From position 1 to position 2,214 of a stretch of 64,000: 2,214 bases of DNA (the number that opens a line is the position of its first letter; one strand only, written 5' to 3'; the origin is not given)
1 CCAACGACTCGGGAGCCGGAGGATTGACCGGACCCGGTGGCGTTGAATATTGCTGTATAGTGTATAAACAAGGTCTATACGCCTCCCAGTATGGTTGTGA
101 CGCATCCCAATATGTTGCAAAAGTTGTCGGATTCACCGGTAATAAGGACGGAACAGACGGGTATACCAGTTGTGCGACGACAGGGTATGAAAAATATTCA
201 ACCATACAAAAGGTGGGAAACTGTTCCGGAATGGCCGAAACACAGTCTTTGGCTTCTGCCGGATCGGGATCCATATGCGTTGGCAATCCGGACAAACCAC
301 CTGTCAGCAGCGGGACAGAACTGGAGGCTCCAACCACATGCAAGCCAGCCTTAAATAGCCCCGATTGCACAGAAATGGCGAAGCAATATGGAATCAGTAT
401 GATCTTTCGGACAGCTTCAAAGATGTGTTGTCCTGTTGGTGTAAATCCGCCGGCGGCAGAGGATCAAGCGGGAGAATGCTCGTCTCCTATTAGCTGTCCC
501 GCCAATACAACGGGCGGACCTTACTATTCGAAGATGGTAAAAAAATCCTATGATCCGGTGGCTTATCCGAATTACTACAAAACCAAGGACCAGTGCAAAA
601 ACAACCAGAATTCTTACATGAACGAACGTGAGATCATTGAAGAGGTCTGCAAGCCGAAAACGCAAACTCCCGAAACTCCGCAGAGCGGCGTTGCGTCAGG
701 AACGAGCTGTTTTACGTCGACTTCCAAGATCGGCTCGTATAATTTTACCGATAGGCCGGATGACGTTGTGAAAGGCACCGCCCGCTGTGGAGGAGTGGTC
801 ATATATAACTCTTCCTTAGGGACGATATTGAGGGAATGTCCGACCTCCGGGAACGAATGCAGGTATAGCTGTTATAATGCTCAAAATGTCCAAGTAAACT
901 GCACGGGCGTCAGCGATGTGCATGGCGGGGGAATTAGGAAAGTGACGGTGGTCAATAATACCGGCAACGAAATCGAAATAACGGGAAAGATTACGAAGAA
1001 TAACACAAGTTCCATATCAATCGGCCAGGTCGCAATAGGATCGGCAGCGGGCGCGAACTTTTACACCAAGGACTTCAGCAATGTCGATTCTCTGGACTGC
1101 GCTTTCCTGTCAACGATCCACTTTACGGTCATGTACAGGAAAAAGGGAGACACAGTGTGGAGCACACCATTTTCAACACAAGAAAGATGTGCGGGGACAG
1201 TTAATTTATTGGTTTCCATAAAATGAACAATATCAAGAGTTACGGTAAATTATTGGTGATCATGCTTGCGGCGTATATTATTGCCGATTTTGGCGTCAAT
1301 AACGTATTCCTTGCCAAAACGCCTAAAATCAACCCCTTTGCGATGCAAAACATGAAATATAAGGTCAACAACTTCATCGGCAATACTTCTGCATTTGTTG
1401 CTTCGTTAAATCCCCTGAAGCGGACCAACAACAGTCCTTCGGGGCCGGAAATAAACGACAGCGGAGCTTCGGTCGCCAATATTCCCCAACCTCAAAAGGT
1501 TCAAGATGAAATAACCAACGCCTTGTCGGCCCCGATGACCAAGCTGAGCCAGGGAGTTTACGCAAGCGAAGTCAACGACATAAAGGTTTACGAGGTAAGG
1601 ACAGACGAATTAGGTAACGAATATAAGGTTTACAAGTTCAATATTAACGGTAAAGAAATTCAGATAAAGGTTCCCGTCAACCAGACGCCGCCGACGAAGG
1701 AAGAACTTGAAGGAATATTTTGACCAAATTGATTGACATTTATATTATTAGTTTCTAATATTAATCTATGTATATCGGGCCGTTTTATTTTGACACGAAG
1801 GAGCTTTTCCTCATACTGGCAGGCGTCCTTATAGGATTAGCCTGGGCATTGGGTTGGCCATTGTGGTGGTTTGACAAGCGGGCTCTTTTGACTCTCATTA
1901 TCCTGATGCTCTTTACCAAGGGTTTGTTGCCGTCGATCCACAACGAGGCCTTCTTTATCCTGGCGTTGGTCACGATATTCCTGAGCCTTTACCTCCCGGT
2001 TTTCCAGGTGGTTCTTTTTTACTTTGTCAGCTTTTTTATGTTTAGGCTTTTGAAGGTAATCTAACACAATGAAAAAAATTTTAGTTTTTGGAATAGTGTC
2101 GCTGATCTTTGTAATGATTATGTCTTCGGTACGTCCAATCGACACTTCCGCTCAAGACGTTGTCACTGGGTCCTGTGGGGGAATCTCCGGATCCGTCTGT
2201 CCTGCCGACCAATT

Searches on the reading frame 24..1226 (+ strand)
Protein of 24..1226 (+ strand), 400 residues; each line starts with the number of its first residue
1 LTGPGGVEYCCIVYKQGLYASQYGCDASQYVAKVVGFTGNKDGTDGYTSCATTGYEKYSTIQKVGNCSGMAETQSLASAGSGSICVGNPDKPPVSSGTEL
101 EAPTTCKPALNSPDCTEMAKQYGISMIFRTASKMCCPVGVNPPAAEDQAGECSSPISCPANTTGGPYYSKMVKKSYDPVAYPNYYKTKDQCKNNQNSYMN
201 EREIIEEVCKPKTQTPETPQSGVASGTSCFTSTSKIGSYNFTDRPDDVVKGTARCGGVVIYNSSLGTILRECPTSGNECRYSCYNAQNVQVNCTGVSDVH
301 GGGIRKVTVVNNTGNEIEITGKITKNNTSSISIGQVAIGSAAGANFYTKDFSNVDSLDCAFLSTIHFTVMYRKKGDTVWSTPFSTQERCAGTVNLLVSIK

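Call 3: search_protein_families(library=pfam, proteins=[window:24-1226:+], max_evalue=1)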
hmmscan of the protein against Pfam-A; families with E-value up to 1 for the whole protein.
window:24-1226:+ (400 aa): 0 families

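Call 28: search_protein_families(library=ncbifam, proteins=[window:24-1226:+], max_evalue=1)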
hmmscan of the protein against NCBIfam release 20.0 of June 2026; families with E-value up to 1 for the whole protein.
window:24-1226:+ (400 aa): 0 families

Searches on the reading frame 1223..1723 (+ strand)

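Call 3: search_protein_families(library=pfam, proteins=[window:1223-1723:+], max_evalue=1)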
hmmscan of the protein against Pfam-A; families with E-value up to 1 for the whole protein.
window:1223-1723:+ (166 aa): 2 families
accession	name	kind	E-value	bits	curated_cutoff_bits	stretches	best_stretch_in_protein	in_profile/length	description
PF12581.13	DUF3756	-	0.16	12.4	25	1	98-116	7-25/41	Protein of unknown function (DUF3756)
PF14157.12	YmzC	-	0.4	11.3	27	0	96-138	16-56/62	YmzC-like protein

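Call 28: search_protein_families(library=ncbifam, proteins=[window:1223-1723:+], max_evalue=1)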
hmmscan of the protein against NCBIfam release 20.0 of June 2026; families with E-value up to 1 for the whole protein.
window:1223-1723:+ (166 aa): 0 families

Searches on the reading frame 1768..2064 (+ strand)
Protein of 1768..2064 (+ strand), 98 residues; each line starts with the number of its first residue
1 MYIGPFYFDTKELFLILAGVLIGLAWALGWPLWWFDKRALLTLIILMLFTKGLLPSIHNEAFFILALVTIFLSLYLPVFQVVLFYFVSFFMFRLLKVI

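Call 3: search_protein_families(library=pfam, proteins=[window:1768-2064:+], max_evalue=1)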
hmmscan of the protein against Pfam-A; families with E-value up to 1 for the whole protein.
window:1768-2064:+ (98 aa): 0 families

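Call 28: search_protein_families(library=ncbifam, proteins=[window:1768-2064:+], max_evalue=1)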
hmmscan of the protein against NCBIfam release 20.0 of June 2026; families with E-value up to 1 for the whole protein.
window:1768-2064:+ (98 aa): 0 families

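Call 59: find_homologous_proteins(query=window:1768-2064:+, max_evalue=0.001)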
Query window:1768-2064:+ (98 aa): 471 proteins with E <= 0.001 among 493 candidates; the best 120 are listed.
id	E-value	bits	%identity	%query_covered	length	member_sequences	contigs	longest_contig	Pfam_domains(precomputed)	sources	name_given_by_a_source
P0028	9.6e-48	179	86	100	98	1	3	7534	-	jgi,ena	-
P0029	1.1e-47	179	89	100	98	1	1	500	-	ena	-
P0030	1.5e-47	178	87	100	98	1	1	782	-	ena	-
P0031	2.2e-47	178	90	100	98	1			-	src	-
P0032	2.5e-47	178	93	100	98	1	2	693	-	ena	-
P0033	5.8e-47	176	87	100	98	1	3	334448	-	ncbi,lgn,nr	ncbi:hypothetical protein HZA76_00610 [Candidatus Roizmanbacteria bacterium]|nr:hypothetical protein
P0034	6.7e-47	176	88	100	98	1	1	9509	-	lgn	-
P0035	6.8e-47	176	86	100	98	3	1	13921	-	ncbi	-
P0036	7.4e-47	176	88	100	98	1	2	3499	-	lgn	-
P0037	9.1e-47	176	86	100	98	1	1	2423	-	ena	-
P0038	1.0e-46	176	85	100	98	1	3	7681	-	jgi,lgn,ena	-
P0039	1.2e-46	175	88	100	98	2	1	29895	-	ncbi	ncbi:MAG: hypothetical protein AAB437_03385 [Patescibacteria group bacterium]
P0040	1.3e-46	175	84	100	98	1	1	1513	-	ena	-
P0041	1.5e-46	175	86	100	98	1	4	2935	-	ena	-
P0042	1.5e-46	175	90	100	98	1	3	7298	-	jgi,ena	jgi:hypothetical protein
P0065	4.3e-45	170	83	100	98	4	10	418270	-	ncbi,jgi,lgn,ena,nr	ncbi:hypothetical protein GYA28_03380 [Candidatus Roizmanbacteria bacterium]|jgi:hypothetical protei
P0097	1.4e-43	166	81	100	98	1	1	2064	-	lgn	-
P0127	2.8e-42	161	78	100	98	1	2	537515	-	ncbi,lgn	-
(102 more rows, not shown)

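Call 60: find_encoding_contigs(protein=P0127, flank=8000, max_places=2)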
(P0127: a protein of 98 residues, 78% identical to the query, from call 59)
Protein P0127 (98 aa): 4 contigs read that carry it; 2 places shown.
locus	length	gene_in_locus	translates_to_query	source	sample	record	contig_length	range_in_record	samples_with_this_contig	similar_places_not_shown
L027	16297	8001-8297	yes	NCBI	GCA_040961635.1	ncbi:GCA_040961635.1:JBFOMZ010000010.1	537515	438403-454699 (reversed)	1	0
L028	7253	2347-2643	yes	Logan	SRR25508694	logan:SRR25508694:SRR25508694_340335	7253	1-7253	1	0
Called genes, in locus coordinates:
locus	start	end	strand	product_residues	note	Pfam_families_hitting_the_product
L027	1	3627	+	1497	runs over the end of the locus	-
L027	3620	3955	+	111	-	-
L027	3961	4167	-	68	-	PF12728:HTH_17, PF00376:MerR, PF13411:MerR_1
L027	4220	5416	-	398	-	-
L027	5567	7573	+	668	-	-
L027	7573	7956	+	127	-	-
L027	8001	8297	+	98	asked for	-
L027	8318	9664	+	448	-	-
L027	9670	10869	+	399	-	PF00404:Dockerin_1 (weak)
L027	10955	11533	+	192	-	-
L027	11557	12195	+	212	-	PF00963:Cohesin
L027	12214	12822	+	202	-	PF16656:Pur_ac_phosph_N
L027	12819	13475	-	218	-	PF02163:Peptidase_M50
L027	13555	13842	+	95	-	PF00830:Ribosomal_L28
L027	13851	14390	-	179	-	PF01327:Pep_deformylase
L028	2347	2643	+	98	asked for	-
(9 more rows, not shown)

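Call 61: find_encoding_contigs(protein=P0065, flank=8000, max_places=2)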
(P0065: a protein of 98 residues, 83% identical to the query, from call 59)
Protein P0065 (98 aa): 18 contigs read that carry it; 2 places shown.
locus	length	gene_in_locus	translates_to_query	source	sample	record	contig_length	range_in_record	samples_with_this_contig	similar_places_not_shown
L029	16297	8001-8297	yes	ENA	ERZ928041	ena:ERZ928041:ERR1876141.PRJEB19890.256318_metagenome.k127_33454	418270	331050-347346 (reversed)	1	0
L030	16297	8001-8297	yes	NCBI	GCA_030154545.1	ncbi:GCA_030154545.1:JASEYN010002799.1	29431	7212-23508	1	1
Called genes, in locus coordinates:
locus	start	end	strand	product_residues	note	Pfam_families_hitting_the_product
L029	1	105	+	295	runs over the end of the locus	PF16268:DUF4921 (faint), PF16285:DUF4931_N, PF01087:GalP_UDP_transf (weak)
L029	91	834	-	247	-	PF13453:Zn_ribbon_TFIIB (faint), PF13717:Zn_ribbon_4 (faint)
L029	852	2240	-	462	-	-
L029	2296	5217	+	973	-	-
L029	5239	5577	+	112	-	-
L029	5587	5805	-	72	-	PF00376:MerR, PF12728:HTH_17, PF13411:MerR_1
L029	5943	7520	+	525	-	-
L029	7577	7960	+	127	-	-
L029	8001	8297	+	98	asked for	-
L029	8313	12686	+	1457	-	PF13229:Beta_helix, PF00404:Dockerin_1 (weak)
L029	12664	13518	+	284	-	-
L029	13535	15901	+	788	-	PF01447:Peptidase_M4, PF02868:Peptidase_M4_C, PF00404:Dockerin_1 (weak)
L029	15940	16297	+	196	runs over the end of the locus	-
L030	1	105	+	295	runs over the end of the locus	PF16268:DUF4921 (faint), PF16285:DUF4931_N, PF01087:GalP_UDP_transf (weak)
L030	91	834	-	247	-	PF13453:Zn_ribbon_TFIIB (faint), PF13717:Zn_ribbon_4 (faint)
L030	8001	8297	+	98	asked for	-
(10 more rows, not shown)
